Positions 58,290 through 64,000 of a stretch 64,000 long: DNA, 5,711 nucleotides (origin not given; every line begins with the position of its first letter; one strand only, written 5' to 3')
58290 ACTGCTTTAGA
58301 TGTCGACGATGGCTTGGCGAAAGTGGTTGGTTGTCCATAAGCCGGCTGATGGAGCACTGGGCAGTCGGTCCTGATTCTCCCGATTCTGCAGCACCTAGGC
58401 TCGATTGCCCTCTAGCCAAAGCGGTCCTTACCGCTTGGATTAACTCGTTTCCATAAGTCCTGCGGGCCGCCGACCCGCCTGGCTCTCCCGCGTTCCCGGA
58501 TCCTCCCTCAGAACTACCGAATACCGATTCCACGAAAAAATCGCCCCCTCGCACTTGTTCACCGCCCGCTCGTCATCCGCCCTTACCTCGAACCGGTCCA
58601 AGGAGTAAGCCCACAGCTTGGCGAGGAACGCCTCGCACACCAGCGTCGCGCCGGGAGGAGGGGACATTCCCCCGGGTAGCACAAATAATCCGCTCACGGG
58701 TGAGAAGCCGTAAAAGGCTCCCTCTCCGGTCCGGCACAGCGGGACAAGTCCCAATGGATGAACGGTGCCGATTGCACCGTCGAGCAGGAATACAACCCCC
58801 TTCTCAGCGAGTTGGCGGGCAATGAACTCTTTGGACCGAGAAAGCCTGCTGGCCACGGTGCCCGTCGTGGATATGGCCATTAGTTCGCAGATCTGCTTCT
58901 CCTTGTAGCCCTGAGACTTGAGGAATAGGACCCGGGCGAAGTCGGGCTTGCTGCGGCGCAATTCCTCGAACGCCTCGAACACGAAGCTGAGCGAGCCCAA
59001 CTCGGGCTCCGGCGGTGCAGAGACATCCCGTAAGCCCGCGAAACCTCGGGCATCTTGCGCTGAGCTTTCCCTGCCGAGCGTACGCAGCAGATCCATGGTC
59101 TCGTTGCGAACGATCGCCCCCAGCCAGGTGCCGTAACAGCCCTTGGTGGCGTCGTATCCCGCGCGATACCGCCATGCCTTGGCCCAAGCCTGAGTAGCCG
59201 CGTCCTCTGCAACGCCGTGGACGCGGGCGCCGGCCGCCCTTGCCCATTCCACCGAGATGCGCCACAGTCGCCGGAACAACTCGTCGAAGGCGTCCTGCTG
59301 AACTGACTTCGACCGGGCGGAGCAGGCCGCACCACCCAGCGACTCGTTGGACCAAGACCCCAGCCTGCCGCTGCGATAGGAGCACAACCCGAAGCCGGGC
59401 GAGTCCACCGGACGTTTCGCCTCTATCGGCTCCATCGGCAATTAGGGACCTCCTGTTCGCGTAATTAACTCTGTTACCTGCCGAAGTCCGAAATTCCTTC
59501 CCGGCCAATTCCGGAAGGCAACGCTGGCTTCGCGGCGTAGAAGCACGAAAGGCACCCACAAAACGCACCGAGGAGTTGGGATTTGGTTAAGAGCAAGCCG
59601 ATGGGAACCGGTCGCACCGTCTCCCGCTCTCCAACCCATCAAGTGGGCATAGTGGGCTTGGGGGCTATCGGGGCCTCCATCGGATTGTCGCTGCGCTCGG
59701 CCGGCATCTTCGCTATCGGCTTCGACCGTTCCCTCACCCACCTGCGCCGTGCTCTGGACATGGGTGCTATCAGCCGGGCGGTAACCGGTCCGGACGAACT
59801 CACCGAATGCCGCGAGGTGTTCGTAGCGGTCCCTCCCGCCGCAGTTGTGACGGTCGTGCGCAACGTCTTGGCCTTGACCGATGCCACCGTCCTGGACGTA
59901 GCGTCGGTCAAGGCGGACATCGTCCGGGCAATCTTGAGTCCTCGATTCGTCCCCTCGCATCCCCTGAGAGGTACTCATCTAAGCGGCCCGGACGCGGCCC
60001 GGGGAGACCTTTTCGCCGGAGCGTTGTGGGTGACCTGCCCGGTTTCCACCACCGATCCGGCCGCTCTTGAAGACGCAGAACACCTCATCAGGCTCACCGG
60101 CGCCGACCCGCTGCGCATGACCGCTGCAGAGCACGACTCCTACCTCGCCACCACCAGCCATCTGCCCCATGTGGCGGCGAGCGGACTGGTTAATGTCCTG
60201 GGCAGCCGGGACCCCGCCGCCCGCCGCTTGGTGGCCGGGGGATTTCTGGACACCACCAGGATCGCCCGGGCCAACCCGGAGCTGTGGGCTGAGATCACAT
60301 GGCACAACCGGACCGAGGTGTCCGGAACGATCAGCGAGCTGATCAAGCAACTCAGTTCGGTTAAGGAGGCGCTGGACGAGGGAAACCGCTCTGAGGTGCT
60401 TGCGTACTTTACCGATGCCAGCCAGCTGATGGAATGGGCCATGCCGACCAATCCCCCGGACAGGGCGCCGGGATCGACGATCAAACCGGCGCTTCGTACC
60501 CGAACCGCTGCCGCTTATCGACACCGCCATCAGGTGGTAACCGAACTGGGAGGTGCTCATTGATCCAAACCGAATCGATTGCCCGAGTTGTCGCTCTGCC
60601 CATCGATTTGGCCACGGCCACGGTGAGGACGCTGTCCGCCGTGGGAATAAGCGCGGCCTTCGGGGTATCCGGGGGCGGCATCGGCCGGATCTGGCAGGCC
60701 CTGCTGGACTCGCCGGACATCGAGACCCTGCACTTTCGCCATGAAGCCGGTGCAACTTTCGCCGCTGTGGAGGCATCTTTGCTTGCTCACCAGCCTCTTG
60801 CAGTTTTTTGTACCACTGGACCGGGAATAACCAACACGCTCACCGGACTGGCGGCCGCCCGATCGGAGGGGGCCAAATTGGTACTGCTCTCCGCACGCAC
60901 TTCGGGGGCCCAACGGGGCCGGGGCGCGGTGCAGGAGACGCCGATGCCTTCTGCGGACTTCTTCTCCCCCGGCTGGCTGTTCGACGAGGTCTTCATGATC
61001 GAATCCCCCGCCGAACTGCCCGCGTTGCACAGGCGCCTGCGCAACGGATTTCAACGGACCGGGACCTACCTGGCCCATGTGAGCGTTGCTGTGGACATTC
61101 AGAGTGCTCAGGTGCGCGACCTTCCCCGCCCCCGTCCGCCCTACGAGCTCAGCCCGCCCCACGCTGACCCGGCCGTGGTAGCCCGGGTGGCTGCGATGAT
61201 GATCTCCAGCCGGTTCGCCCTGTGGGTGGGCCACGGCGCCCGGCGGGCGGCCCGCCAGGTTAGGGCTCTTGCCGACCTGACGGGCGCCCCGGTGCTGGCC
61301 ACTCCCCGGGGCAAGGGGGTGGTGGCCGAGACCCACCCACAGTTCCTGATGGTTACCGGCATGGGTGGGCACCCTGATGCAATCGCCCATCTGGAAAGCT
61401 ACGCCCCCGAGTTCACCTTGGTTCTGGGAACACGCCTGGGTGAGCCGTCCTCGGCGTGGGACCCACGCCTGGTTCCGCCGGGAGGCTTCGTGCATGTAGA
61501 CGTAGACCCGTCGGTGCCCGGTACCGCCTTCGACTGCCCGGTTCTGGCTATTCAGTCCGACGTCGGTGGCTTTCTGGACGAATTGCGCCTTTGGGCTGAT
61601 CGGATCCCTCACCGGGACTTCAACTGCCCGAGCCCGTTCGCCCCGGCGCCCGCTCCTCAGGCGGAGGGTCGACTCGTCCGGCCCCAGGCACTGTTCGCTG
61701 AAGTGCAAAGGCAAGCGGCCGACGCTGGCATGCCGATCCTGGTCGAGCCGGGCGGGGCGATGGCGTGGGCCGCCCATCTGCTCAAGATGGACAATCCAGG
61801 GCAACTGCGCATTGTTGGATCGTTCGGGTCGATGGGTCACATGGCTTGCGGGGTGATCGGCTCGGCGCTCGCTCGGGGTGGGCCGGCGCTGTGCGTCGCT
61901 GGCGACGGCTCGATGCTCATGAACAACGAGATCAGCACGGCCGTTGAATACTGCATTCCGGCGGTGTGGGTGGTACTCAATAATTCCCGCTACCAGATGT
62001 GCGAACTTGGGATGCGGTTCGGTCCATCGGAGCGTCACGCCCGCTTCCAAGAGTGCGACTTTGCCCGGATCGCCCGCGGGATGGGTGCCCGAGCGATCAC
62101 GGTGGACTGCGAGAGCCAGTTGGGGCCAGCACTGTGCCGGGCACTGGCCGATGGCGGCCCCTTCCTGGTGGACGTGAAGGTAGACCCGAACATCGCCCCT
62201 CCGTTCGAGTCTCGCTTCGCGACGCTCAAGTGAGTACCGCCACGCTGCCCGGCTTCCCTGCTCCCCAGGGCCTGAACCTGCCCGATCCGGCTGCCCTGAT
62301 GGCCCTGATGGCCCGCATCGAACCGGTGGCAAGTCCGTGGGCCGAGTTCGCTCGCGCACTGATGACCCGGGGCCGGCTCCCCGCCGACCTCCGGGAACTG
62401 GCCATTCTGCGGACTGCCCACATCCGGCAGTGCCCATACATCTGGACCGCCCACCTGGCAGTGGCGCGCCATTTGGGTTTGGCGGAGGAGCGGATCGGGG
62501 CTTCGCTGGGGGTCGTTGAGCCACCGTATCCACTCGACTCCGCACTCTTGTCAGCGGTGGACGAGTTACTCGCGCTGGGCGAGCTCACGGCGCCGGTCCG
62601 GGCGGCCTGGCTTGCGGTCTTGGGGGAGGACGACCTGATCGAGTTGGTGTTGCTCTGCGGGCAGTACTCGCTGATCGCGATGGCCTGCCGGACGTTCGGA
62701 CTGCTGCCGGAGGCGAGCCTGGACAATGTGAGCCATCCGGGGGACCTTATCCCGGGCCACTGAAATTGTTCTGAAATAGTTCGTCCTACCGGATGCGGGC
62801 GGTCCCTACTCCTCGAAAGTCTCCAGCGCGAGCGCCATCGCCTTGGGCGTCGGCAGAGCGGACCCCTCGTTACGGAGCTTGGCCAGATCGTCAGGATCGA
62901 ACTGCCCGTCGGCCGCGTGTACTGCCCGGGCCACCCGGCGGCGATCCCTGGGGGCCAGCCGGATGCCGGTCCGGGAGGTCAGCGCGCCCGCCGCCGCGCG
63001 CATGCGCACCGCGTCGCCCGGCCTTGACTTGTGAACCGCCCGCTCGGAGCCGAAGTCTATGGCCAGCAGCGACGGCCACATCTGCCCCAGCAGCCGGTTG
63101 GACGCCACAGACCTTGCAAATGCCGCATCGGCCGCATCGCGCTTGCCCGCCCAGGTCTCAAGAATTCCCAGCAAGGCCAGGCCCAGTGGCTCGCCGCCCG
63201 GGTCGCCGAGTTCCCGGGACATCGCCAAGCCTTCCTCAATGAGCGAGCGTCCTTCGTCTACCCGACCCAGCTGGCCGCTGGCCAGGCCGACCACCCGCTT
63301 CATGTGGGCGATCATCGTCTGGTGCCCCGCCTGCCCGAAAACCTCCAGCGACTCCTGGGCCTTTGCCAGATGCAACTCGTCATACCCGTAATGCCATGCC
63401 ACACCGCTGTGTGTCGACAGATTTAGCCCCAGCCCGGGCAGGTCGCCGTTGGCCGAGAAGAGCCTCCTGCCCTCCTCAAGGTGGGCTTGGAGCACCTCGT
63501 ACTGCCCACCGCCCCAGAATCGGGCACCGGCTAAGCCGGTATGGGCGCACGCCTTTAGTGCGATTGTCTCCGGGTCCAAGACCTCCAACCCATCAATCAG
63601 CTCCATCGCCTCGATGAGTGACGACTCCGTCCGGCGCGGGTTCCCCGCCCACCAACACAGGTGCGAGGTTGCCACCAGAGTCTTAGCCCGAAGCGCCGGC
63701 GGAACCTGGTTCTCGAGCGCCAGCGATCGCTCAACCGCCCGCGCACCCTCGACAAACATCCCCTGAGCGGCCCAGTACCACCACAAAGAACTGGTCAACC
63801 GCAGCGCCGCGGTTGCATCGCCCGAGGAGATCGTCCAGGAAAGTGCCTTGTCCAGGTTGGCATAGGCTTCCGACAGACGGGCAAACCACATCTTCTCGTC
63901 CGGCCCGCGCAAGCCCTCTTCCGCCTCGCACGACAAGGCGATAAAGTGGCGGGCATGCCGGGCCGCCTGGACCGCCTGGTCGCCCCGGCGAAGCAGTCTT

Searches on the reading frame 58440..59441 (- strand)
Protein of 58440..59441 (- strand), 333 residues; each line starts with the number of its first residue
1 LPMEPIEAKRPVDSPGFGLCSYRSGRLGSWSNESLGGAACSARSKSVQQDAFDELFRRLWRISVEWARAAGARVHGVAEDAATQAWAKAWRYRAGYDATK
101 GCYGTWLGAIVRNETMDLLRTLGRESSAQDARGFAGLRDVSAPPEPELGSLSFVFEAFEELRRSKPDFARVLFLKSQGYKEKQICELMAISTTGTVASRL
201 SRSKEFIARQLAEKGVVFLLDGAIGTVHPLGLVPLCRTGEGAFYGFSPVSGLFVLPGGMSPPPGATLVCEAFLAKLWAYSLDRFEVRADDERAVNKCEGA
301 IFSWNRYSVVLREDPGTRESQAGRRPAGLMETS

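Call 12: search_protein_families(library=pfam, proteins=[window:58440-59441:-], max_evalue=0.001)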
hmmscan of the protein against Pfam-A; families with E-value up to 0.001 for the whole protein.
window:58440-59441:- (333 aa): 1 family
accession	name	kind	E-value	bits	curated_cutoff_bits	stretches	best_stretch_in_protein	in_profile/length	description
PF04542.20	Sigma70_r2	-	3.1e-05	24.1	24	1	77-124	22-70/71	Sigma-70 region 2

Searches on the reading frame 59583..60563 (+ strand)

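Call 12: search_protein_families(library=pfam, proteins=[window:59583-60563:+], max_evalue=0.001)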
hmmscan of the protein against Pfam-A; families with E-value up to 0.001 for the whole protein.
window:59583-60563:+ (326 aa): 4 families
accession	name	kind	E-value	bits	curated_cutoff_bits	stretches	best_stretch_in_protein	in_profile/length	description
PF02153.23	PDH_N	-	8.3e-25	87.5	26.5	1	33-174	1-150/154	Prephenate dehydrogenase, nucleotide-binding domain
PF20463.3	PDH_C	-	1.7e-20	73.6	22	1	181-276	2-100/102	Prephenate dehydrogenase, dimerization domain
PF03807.23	F420_oxidored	-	7.8e-05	23.6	21.6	1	20-107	1-92/94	NADP oxidoreductase coenzyme F420-dependent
PF03446.21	NAD_binding_2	-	0.00019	21.9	21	1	20-96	1-80/161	NAD binding domain of 6-phosphogluconate dehydrogenase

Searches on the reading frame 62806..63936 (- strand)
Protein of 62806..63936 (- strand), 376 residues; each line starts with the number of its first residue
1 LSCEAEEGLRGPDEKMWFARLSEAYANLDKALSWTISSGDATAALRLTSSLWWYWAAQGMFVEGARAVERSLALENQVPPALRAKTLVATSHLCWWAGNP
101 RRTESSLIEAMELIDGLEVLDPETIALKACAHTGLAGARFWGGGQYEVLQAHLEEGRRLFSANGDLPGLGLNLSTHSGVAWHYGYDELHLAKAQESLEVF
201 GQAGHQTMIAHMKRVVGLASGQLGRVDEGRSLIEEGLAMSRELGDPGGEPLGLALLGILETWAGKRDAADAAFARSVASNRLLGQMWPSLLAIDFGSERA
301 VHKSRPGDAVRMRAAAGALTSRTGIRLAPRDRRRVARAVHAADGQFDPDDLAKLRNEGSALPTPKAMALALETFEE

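Call 12: search_protein_families(library=pfam, proteins=[window:62806-63936:-], max_evalue=0.001)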
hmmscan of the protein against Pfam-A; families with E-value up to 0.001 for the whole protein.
window:62806-63936:- (376 aa): 0 families

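Call 28: find_encoding_contigs(protein=window:62806-63936:-, flank=10000, max_places=6)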
Protein window:62806-63936:- (376 aa): no gene with exactly this product is on record in the collection.
